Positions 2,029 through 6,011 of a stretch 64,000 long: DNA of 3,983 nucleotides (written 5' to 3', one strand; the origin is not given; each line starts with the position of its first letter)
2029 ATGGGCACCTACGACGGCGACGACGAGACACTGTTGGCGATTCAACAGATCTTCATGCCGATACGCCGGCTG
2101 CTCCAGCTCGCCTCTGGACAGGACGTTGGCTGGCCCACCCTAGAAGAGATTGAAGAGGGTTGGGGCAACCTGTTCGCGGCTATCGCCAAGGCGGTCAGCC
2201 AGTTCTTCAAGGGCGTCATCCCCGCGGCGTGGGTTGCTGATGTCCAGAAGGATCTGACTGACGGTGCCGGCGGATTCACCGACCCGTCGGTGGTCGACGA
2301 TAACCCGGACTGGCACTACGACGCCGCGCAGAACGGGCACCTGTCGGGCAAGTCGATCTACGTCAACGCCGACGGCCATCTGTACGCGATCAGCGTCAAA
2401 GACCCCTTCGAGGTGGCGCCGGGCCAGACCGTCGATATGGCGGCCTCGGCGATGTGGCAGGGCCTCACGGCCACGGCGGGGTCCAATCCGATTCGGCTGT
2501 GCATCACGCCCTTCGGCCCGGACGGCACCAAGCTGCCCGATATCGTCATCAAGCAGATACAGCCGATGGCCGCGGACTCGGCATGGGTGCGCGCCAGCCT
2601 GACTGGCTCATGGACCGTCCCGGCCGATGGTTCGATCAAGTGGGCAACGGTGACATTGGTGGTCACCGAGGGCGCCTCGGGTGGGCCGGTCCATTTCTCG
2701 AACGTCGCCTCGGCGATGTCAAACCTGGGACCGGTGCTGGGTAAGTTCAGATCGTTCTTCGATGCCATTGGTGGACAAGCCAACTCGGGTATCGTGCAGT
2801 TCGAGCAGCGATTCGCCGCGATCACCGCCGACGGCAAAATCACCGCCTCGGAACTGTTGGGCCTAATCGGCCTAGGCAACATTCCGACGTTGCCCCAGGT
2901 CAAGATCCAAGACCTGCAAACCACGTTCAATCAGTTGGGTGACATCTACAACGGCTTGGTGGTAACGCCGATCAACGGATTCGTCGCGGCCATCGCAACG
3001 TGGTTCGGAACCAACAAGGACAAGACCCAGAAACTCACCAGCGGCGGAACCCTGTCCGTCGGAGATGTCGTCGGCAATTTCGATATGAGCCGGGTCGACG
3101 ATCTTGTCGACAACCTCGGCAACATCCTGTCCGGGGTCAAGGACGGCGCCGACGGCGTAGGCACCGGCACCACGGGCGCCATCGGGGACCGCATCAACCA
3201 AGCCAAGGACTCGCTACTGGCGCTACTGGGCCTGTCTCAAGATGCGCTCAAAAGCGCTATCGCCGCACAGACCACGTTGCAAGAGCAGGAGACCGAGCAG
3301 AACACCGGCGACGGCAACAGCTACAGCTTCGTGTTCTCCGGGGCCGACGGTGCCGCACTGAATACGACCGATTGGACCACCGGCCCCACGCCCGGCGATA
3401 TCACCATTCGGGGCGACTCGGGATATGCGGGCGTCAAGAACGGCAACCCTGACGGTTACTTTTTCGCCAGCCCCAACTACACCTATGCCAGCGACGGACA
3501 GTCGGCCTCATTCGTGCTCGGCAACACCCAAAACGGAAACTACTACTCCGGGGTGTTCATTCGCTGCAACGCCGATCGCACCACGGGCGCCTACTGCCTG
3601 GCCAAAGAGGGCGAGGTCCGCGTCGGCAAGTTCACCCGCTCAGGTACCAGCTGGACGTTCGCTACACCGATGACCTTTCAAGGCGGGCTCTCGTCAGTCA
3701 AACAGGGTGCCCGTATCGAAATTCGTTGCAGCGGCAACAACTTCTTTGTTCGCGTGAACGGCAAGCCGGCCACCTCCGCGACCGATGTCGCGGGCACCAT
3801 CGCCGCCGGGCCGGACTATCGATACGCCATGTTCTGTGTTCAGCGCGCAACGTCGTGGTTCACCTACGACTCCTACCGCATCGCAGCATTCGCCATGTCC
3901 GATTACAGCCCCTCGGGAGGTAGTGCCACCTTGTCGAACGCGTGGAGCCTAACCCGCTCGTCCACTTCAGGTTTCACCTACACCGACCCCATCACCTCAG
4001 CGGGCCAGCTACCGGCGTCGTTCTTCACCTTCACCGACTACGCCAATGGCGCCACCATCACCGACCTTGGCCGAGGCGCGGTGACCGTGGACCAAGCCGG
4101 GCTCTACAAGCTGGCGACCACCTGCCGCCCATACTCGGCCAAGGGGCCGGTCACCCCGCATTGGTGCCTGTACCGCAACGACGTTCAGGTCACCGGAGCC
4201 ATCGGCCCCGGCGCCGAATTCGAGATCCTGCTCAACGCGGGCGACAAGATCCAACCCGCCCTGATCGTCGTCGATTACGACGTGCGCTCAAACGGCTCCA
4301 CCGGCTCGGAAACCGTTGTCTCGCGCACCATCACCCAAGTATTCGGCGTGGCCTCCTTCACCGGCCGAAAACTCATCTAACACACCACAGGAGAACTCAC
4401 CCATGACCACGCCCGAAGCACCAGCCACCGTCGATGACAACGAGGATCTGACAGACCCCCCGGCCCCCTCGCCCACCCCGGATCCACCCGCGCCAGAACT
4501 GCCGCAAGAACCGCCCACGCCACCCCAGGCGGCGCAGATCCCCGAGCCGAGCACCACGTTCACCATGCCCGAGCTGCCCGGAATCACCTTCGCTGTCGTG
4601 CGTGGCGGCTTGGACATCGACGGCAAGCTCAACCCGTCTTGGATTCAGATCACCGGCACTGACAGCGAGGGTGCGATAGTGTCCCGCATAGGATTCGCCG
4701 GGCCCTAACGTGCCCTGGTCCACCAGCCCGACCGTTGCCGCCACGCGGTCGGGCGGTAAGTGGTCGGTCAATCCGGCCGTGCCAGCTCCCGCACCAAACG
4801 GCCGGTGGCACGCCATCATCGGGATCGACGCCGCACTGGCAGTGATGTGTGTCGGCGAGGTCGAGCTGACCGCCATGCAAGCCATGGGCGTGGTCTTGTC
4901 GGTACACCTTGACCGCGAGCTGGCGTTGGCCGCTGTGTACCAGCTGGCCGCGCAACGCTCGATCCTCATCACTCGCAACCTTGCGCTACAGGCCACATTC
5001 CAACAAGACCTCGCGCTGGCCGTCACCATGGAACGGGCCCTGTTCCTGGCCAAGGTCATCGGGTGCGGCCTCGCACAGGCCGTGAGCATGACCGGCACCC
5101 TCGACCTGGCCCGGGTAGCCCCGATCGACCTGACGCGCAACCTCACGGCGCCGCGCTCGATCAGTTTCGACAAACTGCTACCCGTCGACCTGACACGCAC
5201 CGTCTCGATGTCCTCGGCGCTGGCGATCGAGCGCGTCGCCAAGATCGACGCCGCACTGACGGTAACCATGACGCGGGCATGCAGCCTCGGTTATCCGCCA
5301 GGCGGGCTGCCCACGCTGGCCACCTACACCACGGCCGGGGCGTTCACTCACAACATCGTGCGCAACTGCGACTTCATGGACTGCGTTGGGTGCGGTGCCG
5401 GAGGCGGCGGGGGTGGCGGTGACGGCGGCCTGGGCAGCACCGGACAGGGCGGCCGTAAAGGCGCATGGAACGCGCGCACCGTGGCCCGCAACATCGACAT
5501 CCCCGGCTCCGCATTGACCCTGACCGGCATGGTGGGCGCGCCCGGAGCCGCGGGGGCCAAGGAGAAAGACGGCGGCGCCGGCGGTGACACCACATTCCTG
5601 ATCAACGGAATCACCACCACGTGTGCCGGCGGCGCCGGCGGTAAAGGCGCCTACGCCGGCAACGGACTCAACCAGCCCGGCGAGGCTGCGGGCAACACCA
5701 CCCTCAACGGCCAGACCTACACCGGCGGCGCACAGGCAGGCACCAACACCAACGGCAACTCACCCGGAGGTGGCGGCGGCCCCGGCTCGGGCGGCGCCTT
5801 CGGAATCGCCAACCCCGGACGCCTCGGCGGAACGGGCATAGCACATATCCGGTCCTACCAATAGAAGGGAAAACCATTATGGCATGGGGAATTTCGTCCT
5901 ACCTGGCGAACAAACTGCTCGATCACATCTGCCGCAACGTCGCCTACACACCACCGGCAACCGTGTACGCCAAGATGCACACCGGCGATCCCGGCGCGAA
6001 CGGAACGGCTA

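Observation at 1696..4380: Paralogous large minor tail proteins with conserved N-terminal two-thirds and swapped C-terminal domains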

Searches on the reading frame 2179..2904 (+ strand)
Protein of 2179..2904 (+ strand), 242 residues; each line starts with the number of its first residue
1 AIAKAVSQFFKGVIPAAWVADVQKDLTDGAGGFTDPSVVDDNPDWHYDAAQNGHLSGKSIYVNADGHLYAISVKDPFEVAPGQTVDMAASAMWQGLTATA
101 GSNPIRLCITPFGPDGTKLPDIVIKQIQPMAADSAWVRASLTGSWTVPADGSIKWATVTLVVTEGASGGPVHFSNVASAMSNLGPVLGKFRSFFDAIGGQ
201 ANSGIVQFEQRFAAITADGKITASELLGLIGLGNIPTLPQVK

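Call 39: search_protein_representatives(protein=window:2179-2904:+)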
Query: 242 residues. Proteins with E-value up to 0.001 (for the whole library): 84; up to 1e-10: 23; up to 1e-30: 8. The best 84 are listed.
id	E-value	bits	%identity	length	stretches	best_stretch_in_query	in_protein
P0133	7.8e-144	493.9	95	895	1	1-235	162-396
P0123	1.2e-117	408.2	75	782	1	4-242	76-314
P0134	5.5e-46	173.5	42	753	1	1-235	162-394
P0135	6.4e-44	166.8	43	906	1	1-235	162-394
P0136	3.5e-39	151.3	40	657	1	9-235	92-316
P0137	8.1e-38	146.8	45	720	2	1-186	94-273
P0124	5.3e-36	140.9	47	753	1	5-183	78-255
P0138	3.2e-34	135.0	98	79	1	39-101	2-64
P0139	2.3e-30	122.4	36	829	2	5-236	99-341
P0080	3.4e-28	115.3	44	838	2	25-176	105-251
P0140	8.5e-25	104.2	38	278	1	9-172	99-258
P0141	4.9e-24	101.7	37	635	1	8-208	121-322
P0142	3.9e-23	98.7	38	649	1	1-192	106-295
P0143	7.7e-23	97.8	36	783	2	2-182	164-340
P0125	1.4e-22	96.9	38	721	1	9-185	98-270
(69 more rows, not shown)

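Call 40: search_dna_similar(query=window:2179-2904:+, collection=phages, mode=protein, max_rows=40, rows=spread, max_evalue=0.00001)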
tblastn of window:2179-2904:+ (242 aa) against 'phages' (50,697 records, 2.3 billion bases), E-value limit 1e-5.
Records with a match: 293; places in all: 293; records where one place covers at least 80% of the query: 198.
Best place of each record, by identity: 95-99% 3; 80-90% 1; 60-80% 13; <60% 276.
By first word of the organism name: Mycobacterium 293.
By host as written in the record: Mycobacterium smegmatis mc2 155 144; Mycobacterium smegmatis mc#155 36; Mycobacterium smegmatis mc2155 12; - 9; Mycobacterium abscessus GD43A 4; Mycobacterium abscessus GD62 3; Mycobacterium abscessus GD40 3; Mycobacterium abscessus GD21 3; and 62 more.
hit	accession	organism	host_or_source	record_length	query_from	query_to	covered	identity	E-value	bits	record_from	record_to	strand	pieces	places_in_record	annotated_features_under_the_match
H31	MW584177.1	Mycobacterium phage prophi62-3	Mycobacterium abscessus GD62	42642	1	242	100%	97.9%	1e-154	480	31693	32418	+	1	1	52: minor tail protein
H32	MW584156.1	Mycobacterium phage prophiGD44-1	Mycobacterium abscessus GD44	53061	1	242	100%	77.3%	3e-121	384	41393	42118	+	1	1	60: minor tail protein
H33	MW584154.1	Mycobacterium phage prophiGD39-2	Mycobacterium abscessus GD39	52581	1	242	100%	76.0%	7e-120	380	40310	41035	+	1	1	57: minor tail protein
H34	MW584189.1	Mycobacterium phage prophiGD54-1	Mycobacterium abscessus GD54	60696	1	230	95%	40.5%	1e-42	159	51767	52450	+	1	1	69: minor tail protein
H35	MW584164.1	Mycobacterium phage prophiGD57-2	Mycobacterium abscessus GD57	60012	10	230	91%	40.8%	1e-41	156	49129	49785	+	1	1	102: minor tail protein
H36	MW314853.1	Mycobacterium phage phiGD34-2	Mycobacterium abscessus GD41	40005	10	230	91%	40.4%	9e-42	157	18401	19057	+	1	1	23: minor tail protein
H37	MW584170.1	Mycobacterium phage prophiGD36-2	Mycobacterium abscessus GD36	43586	9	230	92%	38.8%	3e-39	149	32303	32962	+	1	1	54: minor tail protein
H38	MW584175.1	Mycobacterium phage prophi62-2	Mycobacterium abscessus GD62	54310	1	182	75%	39.0%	4e-28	117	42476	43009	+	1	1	70: minor tail protein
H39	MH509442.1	Mycobacterium phage Aminay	Mycobacterium smegmatis mc2155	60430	13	241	95%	28.4%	2e-11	69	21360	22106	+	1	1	25: minor tail protein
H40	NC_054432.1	Mycobacterium phage phiT46-1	Mycobacterium abscessus strain BWH-C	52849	10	185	73%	36.4%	3e-21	98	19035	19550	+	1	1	22: minor tail protein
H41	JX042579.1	Mycobacterium phage MacnCheese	Mycobacterium smegmatis mc2 155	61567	14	242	95%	27.0%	1e-7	57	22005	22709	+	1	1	27: minor tail protein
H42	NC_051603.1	Mycobacterium phage Ximenita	Mycobacterium smegmatis mc2 155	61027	12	239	94%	26.7%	4e-9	62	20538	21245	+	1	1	27: minor tail protein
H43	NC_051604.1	Mycobacterium phage Hurricane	Mycobacterium smegmatis mc#155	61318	14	241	94%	26.3%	2e-6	54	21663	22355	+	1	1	26: minor tail protein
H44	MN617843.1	Mycobacterium phage Quesadilla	Mycobacterium smegmatis mc2 155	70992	13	199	77%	31.8%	7e-10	64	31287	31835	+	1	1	31: minor tail protein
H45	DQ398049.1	Mycobacterium phage Pipefish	Mycobacterium sp.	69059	13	242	95%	25.4%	2e-9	63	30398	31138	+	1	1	32: hypothetical protein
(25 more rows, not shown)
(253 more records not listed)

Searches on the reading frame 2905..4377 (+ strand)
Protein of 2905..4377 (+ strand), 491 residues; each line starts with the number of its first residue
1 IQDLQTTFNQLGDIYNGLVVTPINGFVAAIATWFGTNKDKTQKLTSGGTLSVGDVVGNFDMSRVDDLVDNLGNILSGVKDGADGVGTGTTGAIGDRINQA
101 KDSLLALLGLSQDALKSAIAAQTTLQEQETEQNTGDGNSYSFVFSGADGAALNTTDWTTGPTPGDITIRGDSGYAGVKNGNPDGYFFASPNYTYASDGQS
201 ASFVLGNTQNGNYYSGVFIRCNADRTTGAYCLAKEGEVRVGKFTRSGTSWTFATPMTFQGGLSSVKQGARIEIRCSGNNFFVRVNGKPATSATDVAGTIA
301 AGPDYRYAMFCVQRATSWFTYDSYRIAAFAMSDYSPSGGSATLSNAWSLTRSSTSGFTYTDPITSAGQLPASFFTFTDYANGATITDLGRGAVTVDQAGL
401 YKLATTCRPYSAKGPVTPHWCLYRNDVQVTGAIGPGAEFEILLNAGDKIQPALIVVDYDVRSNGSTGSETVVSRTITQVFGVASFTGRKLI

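Call 29: find_homologous_proteins(query=window:2905-4377:+, max_evalue=0.00001)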
Query window:2905-4377:+ (491 aa): 164 proteins with E <= 0.00001 among 8000 candidates; the best 120 are listed.
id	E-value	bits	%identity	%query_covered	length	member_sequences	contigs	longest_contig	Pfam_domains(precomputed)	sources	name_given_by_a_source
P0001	0.0e+0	1038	95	99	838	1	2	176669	-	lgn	-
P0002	0.0e+0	1035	95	99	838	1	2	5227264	-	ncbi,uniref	ncbi:hypothetical protein ACNQPY_10600 [Mycobacteroides abscessus]|uniref:hypothetical protein n=1 T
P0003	0.0e+0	1032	95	99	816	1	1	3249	-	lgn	-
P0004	0.0e+0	1032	95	99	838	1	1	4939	-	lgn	-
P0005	0.0e+0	1031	95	99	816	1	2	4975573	-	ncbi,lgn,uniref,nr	ncbi:hypothetical protein [Mycobacteroides abscessus]|uniref:hypothetical protein n=1 Tax=Mycobacter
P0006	0.0e+0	1031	95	99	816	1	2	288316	-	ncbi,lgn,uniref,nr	ncbi:hypothetical protein QRK82_23820 [Mycobacteroides abscessus]|uniref:hypothetical protein n=1 Ta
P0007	0.0e+0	1030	94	99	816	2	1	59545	-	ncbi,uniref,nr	ncbi:hypothetical protein [Mycobacteroides abscessus]|uniref:hypothetical protein n=1 Tax=Mycobacter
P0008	0.0e+0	1030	94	99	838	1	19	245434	-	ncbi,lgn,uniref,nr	ncbi:Bacteriophage protein [Mycobacteroides abscessus subsp. abscessus]|uniref:hypothetical protein 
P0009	0.0e+0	1029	94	99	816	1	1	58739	-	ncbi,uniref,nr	ncbi:Bacteriophage protein [Mycobacteroides abscessus subsp. massiliense]|uniref:hypothetical protei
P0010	0.0e+0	1029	94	99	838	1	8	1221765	-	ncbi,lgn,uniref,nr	ncbi:phage tail family protein [Mycobacteroides abscessus]|uniref:Bacteriophage protein n=3 Tax=Myco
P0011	0.0e+0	1028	94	99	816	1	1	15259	-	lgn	-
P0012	0.0e+0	1027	94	99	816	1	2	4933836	-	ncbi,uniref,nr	ncbi:hypothetical protein [Mycobacteroides abscessus]|uniref:hypothetical protein n=1 Tax=Mycobacter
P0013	0.0e+0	1026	94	99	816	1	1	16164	-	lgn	-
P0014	0.0e+0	1026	94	99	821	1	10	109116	-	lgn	-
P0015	0.0e+0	1026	94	99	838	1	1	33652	-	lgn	-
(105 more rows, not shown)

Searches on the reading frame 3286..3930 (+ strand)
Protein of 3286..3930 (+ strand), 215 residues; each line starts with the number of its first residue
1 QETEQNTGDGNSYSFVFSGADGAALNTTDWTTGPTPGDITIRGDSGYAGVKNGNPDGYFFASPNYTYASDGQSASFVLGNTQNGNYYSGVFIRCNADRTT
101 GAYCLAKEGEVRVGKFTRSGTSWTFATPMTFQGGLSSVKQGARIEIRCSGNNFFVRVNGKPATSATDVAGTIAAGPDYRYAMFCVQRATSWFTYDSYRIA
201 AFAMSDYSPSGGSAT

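Call 93: search_solved_structures(query=A3, max_evalue=10, show_alignments=2)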
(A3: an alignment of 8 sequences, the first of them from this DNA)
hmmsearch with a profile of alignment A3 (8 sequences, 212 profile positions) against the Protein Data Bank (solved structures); distinct sequences matched with E-value up to 10: 5.
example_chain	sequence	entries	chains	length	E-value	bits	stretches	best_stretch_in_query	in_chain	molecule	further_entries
4hem_A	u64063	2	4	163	0.0094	19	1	72-159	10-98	BPP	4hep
3u6x_A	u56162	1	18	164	0.0096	19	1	72-159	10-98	BPP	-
2f0c_A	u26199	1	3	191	0.01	18.9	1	72-159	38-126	Phage tp901-1 ORF49 (BPP)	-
3ejc_A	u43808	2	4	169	0.011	18.8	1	72-159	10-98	Baseplate protein (BPP) | Baseplate protein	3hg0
4v96_BA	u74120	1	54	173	0.011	18.7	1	72-159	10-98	BPP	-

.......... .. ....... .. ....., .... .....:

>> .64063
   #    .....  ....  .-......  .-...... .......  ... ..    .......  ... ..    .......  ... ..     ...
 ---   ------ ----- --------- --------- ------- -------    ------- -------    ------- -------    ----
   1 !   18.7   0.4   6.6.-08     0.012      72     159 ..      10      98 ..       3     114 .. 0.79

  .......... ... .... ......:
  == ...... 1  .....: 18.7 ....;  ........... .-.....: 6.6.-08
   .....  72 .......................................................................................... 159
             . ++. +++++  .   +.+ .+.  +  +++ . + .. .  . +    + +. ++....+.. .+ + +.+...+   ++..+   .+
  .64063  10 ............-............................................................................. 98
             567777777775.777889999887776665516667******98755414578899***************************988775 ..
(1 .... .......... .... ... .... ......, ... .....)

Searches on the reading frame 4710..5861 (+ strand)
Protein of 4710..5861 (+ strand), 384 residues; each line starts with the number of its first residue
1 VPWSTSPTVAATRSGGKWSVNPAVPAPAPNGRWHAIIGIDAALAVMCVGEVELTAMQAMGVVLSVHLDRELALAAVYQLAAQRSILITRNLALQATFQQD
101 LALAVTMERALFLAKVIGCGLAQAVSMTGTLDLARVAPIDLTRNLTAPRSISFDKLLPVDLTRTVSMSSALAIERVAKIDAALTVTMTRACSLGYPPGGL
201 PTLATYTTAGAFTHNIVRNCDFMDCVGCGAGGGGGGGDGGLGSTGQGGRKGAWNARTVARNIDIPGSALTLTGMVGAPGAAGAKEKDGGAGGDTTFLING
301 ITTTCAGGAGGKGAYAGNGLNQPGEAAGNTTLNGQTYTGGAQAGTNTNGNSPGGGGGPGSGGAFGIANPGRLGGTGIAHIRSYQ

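Call 36: search_protein_families(library=pfam, proteins=[window:4710-5861:+], max_evalue=0.01)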
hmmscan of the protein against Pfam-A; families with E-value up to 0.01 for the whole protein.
window:4710-5861:+ (384 aa): 1 family
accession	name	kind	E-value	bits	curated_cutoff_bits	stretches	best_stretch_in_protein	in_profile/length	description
PF21722.4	Gly_rich_2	-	1.5e-21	77.9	24.3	1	207-383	1-226/226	Glycine-rich domain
